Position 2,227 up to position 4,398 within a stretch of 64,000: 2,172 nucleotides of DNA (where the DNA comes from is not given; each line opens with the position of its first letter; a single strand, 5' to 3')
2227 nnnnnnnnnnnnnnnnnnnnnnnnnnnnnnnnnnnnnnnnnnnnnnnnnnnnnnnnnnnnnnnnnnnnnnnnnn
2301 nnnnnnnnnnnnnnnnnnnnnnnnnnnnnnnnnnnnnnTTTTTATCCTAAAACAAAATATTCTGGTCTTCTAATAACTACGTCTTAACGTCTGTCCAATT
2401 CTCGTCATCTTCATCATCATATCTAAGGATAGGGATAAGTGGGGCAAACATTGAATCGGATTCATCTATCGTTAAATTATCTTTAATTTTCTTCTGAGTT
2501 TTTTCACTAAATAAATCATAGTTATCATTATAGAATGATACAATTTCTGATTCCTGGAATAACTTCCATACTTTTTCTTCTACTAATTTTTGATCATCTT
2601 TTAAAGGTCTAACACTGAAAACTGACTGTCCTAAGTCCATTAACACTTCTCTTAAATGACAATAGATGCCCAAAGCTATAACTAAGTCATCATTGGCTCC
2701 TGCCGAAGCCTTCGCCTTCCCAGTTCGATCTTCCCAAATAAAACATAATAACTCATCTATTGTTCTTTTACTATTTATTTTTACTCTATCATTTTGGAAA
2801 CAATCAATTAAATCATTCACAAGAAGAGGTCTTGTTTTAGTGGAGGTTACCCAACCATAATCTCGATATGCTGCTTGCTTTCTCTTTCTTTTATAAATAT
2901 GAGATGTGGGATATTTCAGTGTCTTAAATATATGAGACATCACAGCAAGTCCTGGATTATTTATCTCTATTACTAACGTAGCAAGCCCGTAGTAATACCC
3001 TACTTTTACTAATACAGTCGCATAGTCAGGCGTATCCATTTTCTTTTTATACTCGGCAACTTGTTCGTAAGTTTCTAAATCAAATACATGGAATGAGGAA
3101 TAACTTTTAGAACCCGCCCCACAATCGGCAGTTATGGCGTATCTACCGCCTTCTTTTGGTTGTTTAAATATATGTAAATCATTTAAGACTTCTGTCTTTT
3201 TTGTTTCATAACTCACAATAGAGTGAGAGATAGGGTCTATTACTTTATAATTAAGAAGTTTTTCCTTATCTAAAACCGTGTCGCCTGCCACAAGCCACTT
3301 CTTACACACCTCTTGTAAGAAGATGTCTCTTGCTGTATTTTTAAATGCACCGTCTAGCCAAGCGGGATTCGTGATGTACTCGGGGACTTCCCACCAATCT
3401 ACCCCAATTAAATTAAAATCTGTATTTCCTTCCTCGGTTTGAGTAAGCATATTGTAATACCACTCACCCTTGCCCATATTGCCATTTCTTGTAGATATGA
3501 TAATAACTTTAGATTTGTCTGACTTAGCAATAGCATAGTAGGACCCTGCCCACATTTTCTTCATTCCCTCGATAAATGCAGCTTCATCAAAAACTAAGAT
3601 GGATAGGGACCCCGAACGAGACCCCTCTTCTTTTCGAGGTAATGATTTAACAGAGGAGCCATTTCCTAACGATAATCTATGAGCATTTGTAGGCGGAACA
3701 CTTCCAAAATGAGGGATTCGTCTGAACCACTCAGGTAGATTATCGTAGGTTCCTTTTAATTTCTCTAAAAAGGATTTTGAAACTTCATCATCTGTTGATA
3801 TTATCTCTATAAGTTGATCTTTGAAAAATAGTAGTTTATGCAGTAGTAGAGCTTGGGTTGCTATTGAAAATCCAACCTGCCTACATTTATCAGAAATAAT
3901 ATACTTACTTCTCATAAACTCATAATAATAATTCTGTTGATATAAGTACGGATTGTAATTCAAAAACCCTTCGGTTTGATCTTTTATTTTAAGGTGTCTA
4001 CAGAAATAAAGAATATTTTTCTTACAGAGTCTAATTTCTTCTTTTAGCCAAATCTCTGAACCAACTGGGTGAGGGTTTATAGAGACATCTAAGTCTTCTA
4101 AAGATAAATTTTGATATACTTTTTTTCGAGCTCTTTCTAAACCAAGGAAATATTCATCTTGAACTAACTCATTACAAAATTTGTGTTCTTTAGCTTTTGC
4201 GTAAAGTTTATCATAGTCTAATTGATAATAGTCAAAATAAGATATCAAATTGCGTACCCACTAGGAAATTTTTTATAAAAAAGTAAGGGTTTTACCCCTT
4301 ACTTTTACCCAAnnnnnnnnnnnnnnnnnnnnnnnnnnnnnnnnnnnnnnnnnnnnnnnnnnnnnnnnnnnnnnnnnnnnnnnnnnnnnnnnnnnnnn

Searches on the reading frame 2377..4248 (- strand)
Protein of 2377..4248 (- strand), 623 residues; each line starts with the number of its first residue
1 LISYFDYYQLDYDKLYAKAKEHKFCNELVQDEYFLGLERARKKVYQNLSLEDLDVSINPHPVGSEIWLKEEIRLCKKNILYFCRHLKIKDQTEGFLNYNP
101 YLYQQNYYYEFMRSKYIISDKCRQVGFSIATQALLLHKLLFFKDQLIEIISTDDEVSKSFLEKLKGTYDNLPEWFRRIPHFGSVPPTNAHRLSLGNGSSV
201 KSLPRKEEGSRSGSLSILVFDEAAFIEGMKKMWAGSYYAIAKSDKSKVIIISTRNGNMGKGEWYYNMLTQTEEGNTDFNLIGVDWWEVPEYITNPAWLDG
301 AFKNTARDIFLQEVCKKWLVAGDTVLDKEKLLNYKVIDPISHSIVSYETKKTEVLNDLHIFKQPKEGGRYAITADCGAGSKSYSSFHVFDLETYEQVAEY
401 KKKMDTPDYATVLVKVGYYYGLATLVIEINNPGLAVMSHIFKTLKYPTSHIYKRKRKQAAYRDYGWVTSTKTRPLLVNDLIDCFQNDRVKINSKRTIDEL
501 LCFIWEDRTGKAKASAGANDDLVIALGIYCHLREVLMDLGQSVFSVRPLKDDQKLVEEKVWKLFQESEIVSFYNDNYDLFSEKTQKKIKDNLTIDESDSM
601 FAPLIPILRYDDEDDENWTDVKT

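Call 15: search_protein_families(library=phrogs, proteins=[window:2377-4248:-], max_evalue=0.001)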
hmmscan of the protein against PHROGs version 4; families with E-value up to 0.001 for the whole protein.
window:2377-4248:- (623 aa): 6 families
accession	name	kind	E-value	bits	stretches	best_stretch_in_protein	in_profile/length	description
phrog_2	-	head and packaging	5.9e-30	105.7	1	90-549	257-605/807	terminase large subunit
phrog_5989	-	head and packaging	1.7e-16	61.3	1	70-269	112-309/347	terminase large subunit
phrog_24361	-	head and packaging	4e-14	53.7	1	397-528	1-133/162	terminase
phrog_38407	-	unknown function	6.7e-12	46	1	351-533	163-348/370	-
phrog_26724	-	unknown function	3.6e-08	34.2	1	87-221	22-147/192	-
phrog_7579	-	head and packaging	1.2e-06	28.9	1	122-273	25-163/239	terminase large subunit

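Call 73: search_dna_similar(query=window:2377-4248:-, collection=phages, mode=protein, max_rows=8)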
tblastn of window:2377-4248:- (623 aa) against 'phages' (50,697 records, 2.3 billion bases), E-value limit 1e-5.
Records with a match: 2741; places in all: 2741; records where one place covers at least 80% of the query: 739.
Best place of each record, by identity: <60% 2741.
By first word of the organism name: Escherichia 698; Synechococcus 378; Klebsiella 320; Vibrio 239; Salmonella 190; Shigella 94; Stx2a-converting 83; Acinetobacter 69; Cyanophage 61; Enterobacter 59; and 66 more.
By host as written in the record: - 657; Escherichia coli 265; Klebsiella pneumoniae 109; Synechococcus 107; Escherichia coli O157:H7 40; Synechococcus sp. 38; Salmonella enterica 29; Synechococcus sp. WH7803 28; and 590 more.
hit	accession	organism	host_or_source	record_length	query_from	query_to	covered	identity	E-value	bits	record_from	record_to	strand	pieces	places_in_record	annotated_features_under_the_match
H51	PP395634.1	Microcystis phage Mel-JY01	Microcystis elabens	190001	69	539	76%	33.1%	1e-54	207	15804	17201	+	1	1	large terminase protein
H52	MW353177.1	Flavobacterium phage vB_FspM_immuto_13-6C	Flavobacterium sp. LMO8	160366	75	557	78%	29.0%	2e-48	188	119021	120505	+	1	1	terminase large subunit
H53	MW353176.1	Flavobacterium phage vB_FspM_immuto_3-5A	Flavobacterium sp. LMO8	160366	75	557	78%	29.0%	3e-48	188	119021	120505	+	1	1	terminase large subunit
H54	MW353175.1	Flavobacterium phage vB_FspM_immuto_2-6A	Flavobacterium sp. LMO8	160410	75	557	78%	29.0%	3e-48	188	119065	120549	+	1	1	terminase large subunit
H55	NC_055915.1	Flavobacterium phage vB_FspM_immuto_2-6A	Flavobacterium sp. LMO8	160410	75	557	78%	29.0%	3e-48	188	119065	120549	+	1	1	terminase large subunit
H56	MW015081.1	Synechococcus phage S-SRM01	Synechococcus sp. KCZYC6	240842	75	596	84%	26.7%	4e-33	142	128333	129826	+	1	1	tail sheath protein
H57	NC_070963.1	Synechococcus phage S-SRM01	Synechococcus sp. KCZYC6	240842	75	596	84%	26.7%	4e-33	142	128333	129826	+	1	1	terminase large subunit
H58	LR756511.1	uncultured phage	metagenomic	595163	75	576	81%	27.0%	8e-36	150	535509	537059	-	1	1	record has no annotation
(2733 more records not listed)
